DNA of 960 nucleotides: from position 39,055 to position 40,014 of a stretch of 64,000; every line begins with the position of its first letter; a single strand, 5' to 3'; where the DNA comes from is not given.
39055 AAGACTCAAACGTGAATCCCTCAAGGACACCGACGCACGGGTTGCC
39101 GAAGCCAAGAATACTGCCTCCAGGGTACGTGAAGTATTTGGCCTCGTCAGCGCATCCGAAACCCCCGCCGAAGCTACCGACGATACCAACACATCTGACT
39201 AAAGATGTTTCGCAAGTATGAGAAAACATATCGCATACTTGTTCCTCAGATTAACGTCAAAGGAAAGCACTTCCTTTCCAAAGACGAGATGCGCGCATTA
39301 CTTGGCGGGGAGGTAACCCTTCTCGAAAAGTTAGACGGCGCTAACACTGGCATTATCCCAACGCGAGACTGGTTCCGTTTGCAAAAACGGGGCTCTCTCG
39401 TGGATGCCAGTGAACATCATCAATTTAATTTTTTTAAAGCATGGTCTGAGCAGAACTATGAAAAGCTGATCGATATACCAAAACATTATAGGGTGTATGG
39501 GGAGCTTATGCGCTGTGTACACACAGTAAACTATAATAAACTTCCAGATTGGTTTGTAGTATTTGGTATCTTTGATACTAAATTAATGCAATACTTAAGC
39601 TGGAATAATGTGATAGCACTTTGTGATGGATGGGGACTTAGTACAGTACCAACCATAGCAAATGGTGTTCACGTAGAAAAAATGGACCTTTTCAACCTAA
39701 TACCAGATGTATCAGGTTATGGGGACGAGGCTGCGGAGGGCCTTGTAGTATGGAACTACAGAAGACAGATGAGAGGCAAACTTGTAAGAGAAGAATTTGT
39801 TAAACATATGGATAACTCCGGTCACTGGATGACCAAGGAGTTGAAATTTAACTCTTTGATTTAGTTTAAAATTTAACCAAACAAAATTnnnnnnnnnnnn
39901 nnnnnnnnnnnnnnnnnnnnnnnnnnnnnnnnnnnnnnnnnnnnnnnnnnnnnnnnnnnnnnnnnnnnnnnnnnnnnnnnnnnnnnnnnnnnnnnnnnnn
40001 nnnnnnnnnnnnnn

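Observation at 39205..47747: Phage tRNA repair and modification toolkit: Rnl1, Rnl2-like ligase, SpoU methyltransferase, metallophosphoesterase and HD hydrolase among tRNA genes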

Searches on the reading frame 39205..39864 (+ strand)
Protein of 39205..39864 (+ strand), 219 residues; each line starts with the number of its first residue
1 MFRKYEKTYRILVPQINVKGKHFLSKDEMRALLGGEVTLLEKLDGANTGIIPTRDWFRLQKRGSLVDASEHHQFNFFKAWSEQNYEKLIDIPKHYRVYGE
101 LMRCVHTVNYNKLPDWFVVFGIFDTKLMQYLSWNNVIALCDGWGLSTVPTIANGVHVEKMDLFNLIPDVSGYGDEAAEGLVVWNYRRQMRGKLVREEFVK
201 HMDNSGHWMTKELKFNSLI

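Call 3: search_protein_families(library=pfam, proteins=[window:39205-39864:+], max_evalue=0.01)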
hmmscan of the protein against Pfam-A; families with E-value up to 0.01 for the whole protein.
window:39205-39864:+ (219 aa): 2 families
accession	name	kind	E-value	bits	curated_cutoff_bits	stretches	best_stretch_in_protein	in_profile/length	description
PF09414.15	RNA_ligase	-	2.3e-24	86.9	27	1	36-184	2-157/171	RNA ligase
PF04634.17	YezG-like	-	0.0077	16.8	21.7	0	49-100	14-63/146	Immunity protein YezG-like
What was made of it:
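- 39205..39864 (+): Minimal (219 aa) Rnl2/Rnl5-like RNA-ligase nucleotidyltransferase with no accessory domain. PF09414 E 2e-24 (call 3).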

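Call 4: search_protein_families(library=phrogs, proteins=[window:39205-39864:+], max_evalue=0.001)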
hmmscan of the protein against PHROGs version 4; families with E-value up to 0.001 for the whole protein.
window:39205-39864:+ (219 aa): 4 families
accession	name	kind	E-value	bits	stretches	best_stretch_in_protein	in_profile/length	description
phrog_24030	-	DNA, RNA and nucleotide metabolism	2.3e-20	74.2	1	25-216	154-338/342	RNA ligase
phrog_548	-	DNA, RNA and nucleotide metabolism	1.3e-15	58.5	1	1-187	2-215/341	RNA ligase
phrog_34045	-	unknown function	4.9e-15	56.7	1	31-216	33-208/219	-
phrog_38169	-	unknown function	0.00044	20.3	1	34-112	104-184/305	-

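Call 9: search_solved_structures(query=window:39205-39864:+, max_evalue=1, show_alignments=2)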
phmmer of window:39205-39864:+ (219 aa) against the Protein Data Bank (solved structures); distinct sequences matched with E-value up to 1: 7.
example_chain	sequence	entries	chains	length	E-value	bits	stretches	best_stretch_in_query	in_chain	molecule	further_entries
5uxq_A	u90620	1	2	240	0.14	14.9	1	124-185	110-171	PGT143 Fab Heavy Chain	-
1s68_A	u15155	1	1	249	0.32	13.7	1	21-165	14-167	RNA Ligase 2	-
8fis_H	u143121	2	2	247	0.62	12.8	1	102-185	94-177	VRC26.25 Heavy | Heavy chain of bi-specific antibody CAP256L-R27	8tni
6lz4_A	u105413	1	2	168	0.79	12.5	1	19-88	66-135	PMab-1 VH(S112C)-SARAH Chimera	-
2hvq_A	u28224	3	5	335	0.81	12.4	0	21-164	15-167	Hypothetical 37.6 kDa protein in Gp24-hoc intergenic region | T4 RNA ligase 2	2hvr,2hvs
5dt1_H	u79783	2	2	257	0.91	12.3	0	102-185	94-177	Fab Heavy chain of broadly neutralizing antibody VRC26.25 | VRC26.25 Heavy Chain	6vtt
8gb7_H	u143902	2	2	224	0.92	12.2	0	131-185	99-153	20A7 Heavy chain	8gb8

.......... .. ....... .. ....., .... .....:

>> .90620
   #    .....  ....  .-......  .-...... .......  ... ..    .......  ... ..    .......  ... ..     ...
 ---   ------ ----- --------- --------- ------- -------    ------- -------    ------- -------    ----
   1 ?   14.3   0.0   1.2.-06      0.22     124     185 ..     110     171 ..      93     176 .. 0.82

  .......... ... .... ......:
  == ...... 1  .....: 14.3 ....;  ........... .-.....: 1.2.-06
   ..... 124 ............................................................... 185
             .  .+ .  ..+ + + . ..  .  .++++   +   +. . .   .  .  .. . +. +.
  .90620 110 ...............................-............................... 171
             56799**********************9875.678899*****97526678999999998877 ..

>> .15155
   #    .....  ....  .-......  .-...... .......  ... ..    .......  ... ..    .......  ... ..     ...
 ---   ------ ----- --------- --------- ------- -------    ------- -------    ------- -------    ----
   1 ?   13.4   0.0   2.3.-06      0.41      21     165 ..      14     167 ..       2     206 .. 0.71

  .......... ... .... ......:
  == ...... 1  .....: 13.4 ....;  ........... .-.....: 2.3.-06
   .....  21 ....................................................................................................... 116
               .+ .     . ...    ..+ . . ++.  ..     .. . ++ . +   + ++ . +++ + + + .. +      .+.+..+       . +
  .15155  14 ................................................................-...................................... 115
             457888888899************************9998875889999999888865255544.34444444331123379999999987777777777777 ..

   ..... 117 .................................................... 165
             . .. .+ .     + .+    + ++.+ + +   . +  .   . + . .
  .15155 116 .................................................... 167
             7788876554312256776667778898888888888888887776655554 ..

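Call 18: search_protein_families(library=ncbifam, proteins=[window:39205-39864:+], max_evalue=0.01)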
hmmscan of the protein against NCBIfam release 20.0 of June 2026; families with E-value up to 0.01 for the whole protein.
window:39205-39864:+ (219 aa): 0 families

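Call 20: search_dna_similar(query=window:39205-39864:+, collection=phages, mode=protein, max_rows=25, max_evalue=0.001)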
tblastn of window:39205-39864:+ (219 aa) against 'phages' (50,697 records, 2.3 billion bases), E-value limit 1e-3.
Records with a match: 29; places in all: 31; records where one place covers at least 80% of the query: 17.
Best place of each record, by identity: <60% 29.
By first word of the organism name: Bacillus 9; Caulobacter 8; uncultured 4; Agrobacterium 2; Halogranum 2; Salicola 1; Sinorhizobium 1; Bertelyvirus 1; Caudoviricetes 1.
By host as written in the record: Caulobacter vibrioides CB15 9; - 7; Bacillus thuringiensis kurstaki 3; Agrobacterium tumefaciens C58 2; Halogranum sp. SS5-1 2; Bacillus cereus HER1399 2; Salicola sp. PV4 1; Sinohrizobium meliloti NRRL L-50 1; and 2 more.
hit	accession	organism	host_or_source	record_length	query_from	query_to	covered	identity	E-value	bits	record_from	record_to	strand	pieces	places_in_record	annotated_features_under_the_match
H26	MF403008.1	Agrobacterium phage Atu_ph07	Agrobacterium tumefaciens C58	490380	28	219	88%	27.4%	2e-8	59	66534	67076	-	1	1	hypothetical protein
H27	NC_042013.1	Agrobacterium phage Atu_ph07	Agrobacterium tumefaciens C58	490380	28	219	88%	27.4%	2e-8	59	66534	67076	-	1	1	hypothetical protein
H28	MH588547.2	Caulobacter phage CcrSC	Caulobacter vibrioides CB15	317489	28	208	83%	29.0%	2e-11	68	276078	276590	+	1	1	hypothetical protein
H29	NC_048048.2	Caulobacter phage CcrSC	Caulobacter vibrioides CB15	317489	28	208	83%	29.0%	2e-11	68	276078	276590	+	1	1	RNA ligase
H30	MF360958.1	Salicola phage SCTP-2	Salicola sp. PV4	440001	29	208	82%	28.9%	1e-9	63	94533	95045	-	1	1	101: hypothetical protein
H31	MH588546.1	Caulobacter phage CcrBL9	Caulobacter vibrioides CB15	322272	28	208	83%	28.5%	4e-11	67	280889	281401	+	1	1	hypothetical protein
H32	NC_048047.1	Caulobacter phage CcrBL9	Caulobacter vibrioides CB15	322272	28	208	83%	28.5%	4e-11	67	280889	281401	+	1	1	RNA ligase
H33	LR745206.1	uncultured phage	metagenomic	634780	4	182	82%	27.0%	1e-6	54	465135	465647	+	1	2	record has no annotation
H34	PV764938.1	Sinorhizobium phage Phosso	Sinohrizobium meliloti NRRL L-50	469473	37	208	79%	27.8%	5e-4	46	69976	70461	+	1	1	RNA ligase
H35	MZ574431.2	Caulobacter phage J4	Caulobacter vibrioides CB15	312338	28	208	83%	26.5%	1e-9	63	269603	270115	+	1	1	hypothetical protein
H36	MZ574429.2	Caulobacter phage C1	Caulobacter vibrioides CB15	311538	28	208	83%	26.5%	1e-8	60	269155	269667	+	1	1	hypothetical protein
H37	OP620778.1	Bertelyvirus sp.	Caulobacter vibrioides CB15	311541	28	208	83%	26.5%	1e-8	60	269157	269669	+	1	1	hypothetical protein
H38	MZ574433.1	Caulobacter phage RB23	Caulobacter vibrioides CB15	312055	28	208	83%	26.5%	1e-8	60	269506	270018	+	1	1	hypothetical protein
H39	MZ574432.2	Caulobacter phage BL47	Caulobacter vibrioides CB15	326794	28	208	83%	26.5%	1e-8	60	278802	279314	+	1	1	hypothetical protein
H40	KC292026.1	Halogranum tailed virus 1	Halogranum sp. SS5-1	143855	23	198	80%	26.4%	4e-4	47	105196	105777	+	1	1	217: RNA ligase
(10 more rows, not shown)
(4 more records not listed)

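Call 54: find_homologous_proteins(query=window:39205-39864:+, max_evalue=0.001)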
Query window:39205-39864:+ (219 aa): 217 proteins with E <= 0.001 among 367 candidates; the best 120 are listed.
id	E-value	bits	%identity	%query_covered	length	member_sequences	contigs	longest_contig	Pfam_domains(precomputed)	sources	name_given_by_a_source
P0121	3.7e-149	512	100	100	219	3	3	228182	PF09414.16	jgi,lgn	jgi:hypothetical protein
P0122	5.5e-100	352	68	100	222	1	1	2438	PF09414.16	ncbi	-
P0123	7.3e-96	338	65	100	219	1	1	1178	PF09414.16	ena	-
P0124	2.4e-94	333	66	100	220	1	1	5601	PF09414.16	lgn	-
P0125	9.7e-90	318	63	100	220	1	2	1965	PF09414.16,PF09511.16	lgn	-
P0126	7.5e-89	315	61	100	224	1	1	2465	PF09414.16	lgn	-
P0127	4.7e-83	296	60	100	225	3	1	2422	PF09414.16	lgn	-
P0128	5.6e-83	296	60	100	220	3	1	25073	PF09414.16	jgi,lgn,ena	-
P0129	6.4e-83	296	60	100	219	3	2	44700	PF09414.16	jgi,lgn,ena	-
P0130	1.3e-82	295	56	100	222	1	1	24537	PF09414.16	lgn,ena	-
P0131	2.4e-81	291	59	100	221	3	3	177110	PF09414.16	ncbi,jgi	ncbi:MAG: RNA ligase family protein [Promethearchaeota archaeon]|jgi:ATP-dependent RNA circularizati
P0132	4.9e-81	290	59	100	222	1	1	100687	PF09414.16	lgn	-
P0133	5.1e-81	290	59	100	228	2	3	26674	PF09414.16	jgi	jgi:hypothetical protein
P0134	7.2e-81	289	60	100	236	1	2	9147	PF09414.16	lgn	-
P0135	4.5e-80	286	60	100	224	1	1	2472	PF09414.16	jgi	-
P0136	5.3e-80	286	57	100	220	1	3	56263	PF09414.16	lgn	-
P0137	5.5e-80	286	58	100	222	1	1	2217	PF09414.16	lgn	-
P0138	1.1e-79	285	57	100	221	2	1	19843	PF09414.16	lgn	-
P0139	1.2e-79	285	57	100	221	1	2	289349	PF09414.16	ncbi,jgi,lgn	-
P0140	1.7e-79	285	60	99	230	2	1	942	PF09414.16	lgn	-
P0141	2.8e-79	284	58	100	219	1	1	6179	PF09414.16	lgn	-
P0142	3.2e-79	284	59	100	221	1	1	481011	PF09414.16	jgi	jgi:hypothetical protein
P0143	5.5e-79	283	58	100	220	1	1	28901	PF09414.16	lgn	-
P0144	5.9e-79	283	59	100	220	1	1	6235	PF09414.16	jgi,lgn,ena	-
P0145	1.2e-78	282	59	99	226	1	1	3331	PF09414.16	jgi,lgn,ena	-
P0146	1.3e-78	282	60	97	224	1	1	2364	PF09414.16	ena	-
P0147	2.3e-78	281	58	100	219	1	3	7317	PF09414.16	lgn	-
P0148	2.4e-78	281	59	100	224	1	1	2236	PF09414.16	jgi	jgi:ATP-dependent RNA circularization protein (DNA/RNA ligase family)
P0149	2.9e-78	281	57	100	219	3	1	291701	PF09414.16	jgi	-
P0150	4.5e-78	280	59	99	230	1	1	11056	PF09414.16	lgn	-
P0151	5.2e-78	280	59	100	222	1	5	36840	PF09414.16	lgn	-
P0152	8.7e-78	279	57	99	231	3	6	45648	PF09414.16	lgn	-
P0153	1.9e-77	278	57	99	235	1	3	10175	PF09414.16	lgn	-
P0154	4.8e-77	277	58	100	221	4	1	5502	PF09414.16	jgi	-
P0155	5.0e-77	277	57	100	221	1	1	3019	PF09414.16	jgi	-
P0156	5.9e-77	276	60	89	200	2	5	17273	PF09414.16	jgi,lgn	-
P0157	7.3e-77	276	58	99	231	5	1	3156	PF09414.16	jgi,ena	-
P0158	9.3e-77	276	58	100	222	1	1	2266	PF09414.16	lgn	-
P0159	1.8e-76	275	59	100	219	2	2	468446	PF09414.16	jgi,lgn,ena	-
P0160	3.1e-76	274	57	100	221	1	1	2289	PF09414.16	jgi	jgi:hypothetical protein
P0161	4.5e-76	273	60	95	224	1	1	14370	PF09414.16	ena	-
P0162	4.5e-76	273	59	100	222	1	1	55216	PF09414.16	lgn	-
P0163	5.1e-76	273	57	100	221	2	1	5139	PF09414.16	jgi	-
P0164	1.1e-75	272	59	95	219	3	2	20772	PF09414.16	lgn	-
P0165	1.3e-75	272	56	100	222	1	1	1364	PF09414.16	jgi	-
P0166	1.7e-75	272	59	100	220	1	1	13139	PF09414.16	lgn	-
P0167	7.3e-75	269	59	95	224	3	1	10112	PF09414.16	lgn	-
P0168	1.3e-74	269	57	95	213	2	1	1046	PF09414.16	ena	-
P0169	2.4e-74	268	56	99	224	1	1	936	PF09414.16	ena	-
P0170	2.4e-74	268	56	95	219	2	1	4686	PF09414.16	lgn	-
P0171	2.5e-74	268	58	100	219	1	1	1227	PF09414.16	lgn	-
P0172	2.7e-74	268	56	100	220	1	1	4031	PF09414.16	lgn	-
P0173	2.8e-74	268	56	99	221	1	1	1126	PF09414.16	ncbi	-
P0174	2.8e-74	268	56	100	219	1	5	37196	PF09414.16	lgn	-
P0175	4.8e-74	267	54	100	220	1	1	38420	PF09414.16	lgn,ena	-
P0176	7.5e-74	266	56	100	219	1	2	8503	PF09414.16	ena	-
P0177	8.9e-74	266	56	99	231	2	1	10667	PF09414.16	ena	-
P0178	1.9e-73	265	55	99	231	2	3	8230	PF09414.16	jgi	jgi:ATP-dependent RNA circularization protein (DNA/RNA ligase family)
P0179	2.0e-73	265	56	100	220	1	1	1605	PF09414.16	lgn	-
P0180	1.2e-72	262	56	100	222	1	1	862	PF09414.16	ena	-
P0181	2.4e-72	261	53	100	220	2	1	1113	PF09414.16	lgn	-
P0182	5.7e-72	260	55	99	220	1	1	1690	PF09414.16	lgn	-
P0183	1.3e-71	259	54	100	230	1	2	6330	PF09414.16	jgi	jgi:hypothetical protein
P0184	1.3e-71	259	53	100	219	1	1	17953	PF09414.16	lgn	-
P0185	1.7e-71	258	54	100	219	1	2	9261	PF09414.16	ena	-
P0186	1.9e-71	258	55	99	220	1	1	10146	PF09414.16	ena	-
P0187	2.1e-71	258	57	100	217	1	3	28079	PF09414.16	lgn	-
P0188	2.5e-71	258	54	100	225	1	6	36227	PF09414.16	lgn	-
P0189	1.3e-70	256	53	100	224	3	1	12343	PF09414.16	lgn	-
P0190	1.4e-70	255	56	95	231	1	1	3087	PF09414.16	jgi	jgi:hypothetical protein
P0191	1.7e-70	255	54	99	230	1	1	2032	PF09414.16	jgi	-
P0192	2.2e-70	255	54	100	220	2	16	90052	PF09414.16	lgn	-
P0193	3.8e-70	254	52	100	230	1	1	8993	PF09414.16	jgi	jgi:hypothetical protein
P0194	5.7e-70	253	53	100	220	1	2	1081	PF09414.16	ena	-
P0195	7.6e-70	253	51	100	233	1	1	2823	PF09414.16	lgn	-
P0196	5.4e-69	250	54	100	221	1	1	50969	PF09414.16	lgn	-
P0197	8.5e-69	250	53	100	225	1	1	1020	PF09414.16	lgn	-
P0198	9.0e-69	250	55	98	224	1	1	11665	PF09414.16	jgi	jgi:hypothetical protein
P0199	1.3e-68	249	54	100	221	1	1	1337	PF09414.16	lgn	-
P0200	3.8e-68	247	54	100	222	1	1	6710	PF09414.16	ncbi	-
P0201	6.7e-68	247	53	99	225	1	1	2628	PF09414.16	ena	-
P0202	1.1e-67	246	54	94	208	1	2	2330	PF09414.16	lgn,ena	-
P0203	3.2e-67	244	54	100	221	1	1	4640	PF09414.16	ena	-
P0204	3.6e-67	244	54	97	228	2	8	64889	PF09414.16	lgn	-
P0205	6.4e-67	243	53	100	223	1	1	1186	PF09414.16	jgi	jgi:hypothetical protein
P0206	1.2e-66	243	53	100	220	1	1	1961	PF09414.16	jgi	-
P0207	2.8e-66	241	52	97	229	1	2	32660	PF09414.16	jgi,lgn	jgi:hypothetical protein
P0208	1.7e-65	239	54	100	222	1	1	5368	PF09414.16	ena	-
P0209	3.6e-65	238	54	100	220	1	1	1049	PF09414.16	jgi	-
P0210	2.3e-63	232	51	100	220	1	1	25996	PF09414.16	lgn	-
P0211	1.7e-62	229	51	100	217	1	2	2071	PF09414.16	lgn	-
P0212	5.8e-62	227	52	100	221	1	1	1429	PF09414.16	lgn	-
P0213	6.2e-62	227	52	100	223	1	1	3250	PF09414.16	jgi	jgi:ATP-dependent RNA circularization protein (DNA/RNA ligase family)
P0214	6.7e-62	227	52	98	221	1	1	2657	PF09414.16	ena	-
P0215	1.1e-61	226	50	100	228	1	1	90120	PF09414.16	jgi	jgi:hypothetical protein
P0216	5.2e-61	224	49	100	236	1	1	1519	PF09414.16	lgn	-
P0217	5.2e-61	224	49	100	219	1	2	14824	PF09414.16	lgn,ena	-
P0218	8.0e-61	224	51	100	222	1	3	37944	PF09414.16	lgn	-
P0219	1.3e-60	223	52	96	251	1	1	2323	PF09414.16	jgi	jgi:ATP-dependent RNA circularization protein (DNA/RNA ligase family)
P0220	2.2e-60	222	52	100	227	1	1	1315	PF09414.16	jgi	jgi:ATP-dependent RNA circularization protein (DNA/RNA ligase family)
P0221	5.7e-60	221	50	95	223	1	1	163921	PF09414.16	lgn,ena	-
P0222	6.9e-60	220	55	85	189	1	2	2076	PF09414.16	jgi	jgi:hypothetical protein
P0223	7.6e-60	220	58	79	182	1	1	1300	PF09414.16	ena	-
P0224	3.7e-59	218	50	100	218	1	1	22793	PF09414.16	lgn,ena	-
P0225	4.9e-59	218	49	100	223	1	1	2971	PF09414.16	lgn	-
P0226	6.5e-59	217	51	100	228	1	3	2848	PF09414.16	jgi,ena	-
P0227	1.5e-58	216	49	100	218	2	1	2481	PF09414.16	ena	-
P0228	1.6e-58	216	51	100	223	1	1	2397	PF09414.16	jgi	jgi:ATP-dependent RNA circularization protein (DNA/RNA ligase family)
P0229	2.5e-58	215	47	100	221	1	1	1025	PF09414.16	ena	-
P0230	4.2e-58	215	50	100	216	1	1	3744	PF09414.16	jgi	-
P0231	4.7e-58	214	50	100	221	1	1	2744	PF09414.16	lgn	-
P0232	7.0e-58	214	48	100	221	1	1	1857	PF09414.16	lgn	-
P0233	7.7e-58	214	50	100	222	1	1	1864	PF09414.16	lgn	-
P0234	1.5e-57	213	57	80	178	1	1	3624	PF09414.16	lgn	-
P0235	2.2e-57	212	48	100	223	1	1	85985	PF09414.16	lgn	-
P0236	2.7e-57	212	50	100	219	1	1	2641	PF09414.16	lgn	-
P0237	6.4e-57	211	48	100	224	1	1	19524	PF09414.16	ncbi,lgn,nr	ncbi:MAG: RNA ligase family protein [Nitrospira sp.]|nr:RNA ligase family protein [Nitrospira sp.]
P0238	1.3e-56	210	49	100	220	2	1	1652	PF09414.16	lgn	-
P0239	2.7e-56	209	49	100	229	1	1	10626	PF09414.16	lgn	-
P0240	3.0e-56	209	48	100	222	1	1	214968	PF09414.16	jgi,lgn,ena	-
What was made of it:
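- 39205..39864 (+): 217 homologues, many on 177-481 kb contigs (call 54).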

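Call 56: find_encoding_contigs(protein=P0142, flank=10000, max_places=1)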
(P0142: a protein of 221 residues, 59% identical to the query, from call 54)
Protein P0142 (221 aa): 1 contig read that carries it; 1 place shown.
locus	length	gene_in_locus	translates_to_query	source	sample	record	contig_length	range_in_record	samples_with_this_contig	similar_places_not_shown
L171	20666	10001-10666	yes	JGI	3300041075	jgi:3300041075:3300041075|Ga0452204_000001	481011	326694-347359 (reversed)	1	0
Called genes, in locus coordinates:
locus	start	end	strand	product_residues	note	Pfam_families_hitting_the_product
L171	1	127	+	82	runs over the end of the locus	-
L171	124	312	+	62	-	-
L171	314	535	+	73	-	-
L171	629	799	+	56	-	-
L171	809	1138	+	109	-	-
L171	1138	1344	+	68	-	-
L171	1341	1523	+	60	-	-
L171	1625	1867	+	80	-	-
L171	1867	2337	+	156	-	-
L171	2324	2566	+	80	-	-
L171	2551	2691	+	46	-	-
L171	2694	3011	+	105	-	-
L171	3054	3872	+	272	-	PF13384:HTH_23 (faint), PF14528:LAGLIDADG_3 (faint), PF00961:LAGLIDADG_1 (weak)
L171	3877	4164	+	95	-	-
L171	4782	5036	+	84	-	-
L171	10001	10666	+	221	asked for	PF09414:RNA_ligase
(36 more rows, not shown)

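Call 57: find_encoding_contigs(protein=P0139, flank=10000, max_places=1)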
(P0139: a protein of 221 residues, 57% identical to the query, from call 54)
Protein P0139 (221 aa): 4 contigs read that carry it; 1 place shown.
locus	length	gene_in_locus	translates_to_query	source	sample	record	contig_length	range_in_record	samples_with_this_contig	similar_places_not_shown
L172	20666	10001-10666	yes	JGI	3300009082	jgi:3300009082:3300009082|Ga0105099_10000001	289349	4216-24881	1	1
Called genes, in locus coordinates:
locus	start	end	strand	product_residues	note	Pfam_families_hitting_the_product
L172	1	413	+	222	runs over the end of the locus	PF13328:HD_4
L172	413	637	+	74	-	-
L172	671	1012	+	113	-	-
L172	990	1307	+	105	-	PF07661:MORN_2 (faint)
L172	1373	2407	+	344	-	PF01368:DHH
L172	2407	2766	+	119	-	-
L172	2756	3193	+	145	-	PF00293:NUDIX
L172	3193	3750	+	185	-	-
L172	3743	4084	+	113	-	-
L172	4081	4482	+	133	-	-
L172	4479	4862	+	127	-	-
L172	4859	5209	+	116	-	-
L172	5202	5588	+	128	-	-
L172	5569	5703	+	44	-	-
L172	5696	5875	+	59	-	-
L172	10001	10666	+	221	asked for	PF09414:RNA_ligase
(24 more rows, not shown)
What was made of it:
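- In unrelated huge-phage contigs the small-ligase family sits next to Thg1, RlaP (the RNA-ligase-associated polymerase-beta family) and an NT5C-type HAD protein: calls 56, 57.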

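Call 69: predict_structure(alignment_id=A2)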
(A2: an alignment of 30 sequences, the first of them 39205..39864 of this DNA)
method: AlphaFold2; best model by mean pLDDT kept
length: 219 residues; sequences in the alignment: 30
mean_pLDDT: 91.0   pTM: 0.88
mean pLDDT of the five models: 91.0, 90.0, 89.1, 88.1, 88.0
residues with pLDDT >= 90: 160; 70-90: 49; 50-70: 9; < 50: 1
segments of 3 or more residues with pLDDT < 50: none
pLDDT, mean of each block of 10 residues (from residue 1): 74 82 90 97 94 89 76 91 95 96 93 97 96 98 98 97 96 96 96 90 71 91
secondary structure, 60 per line:
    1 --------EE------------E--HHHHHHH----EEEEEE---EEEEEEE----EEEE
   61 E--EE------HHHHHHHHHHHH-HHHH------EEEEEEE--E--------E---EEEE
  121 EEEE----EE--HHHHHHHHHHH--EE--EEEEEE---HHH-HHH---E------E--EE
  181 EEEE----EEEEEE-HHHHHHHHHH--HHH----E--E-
elements in order: H26-32 E37-42 E46-52 E57-61 H72-83 H85-88 E95-101 E117-124 H133-143 E150-155 E179-184 E189-194 H196-205
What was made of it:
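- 39205..39864 (+): AF2 pLDDT 91 (call 69).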
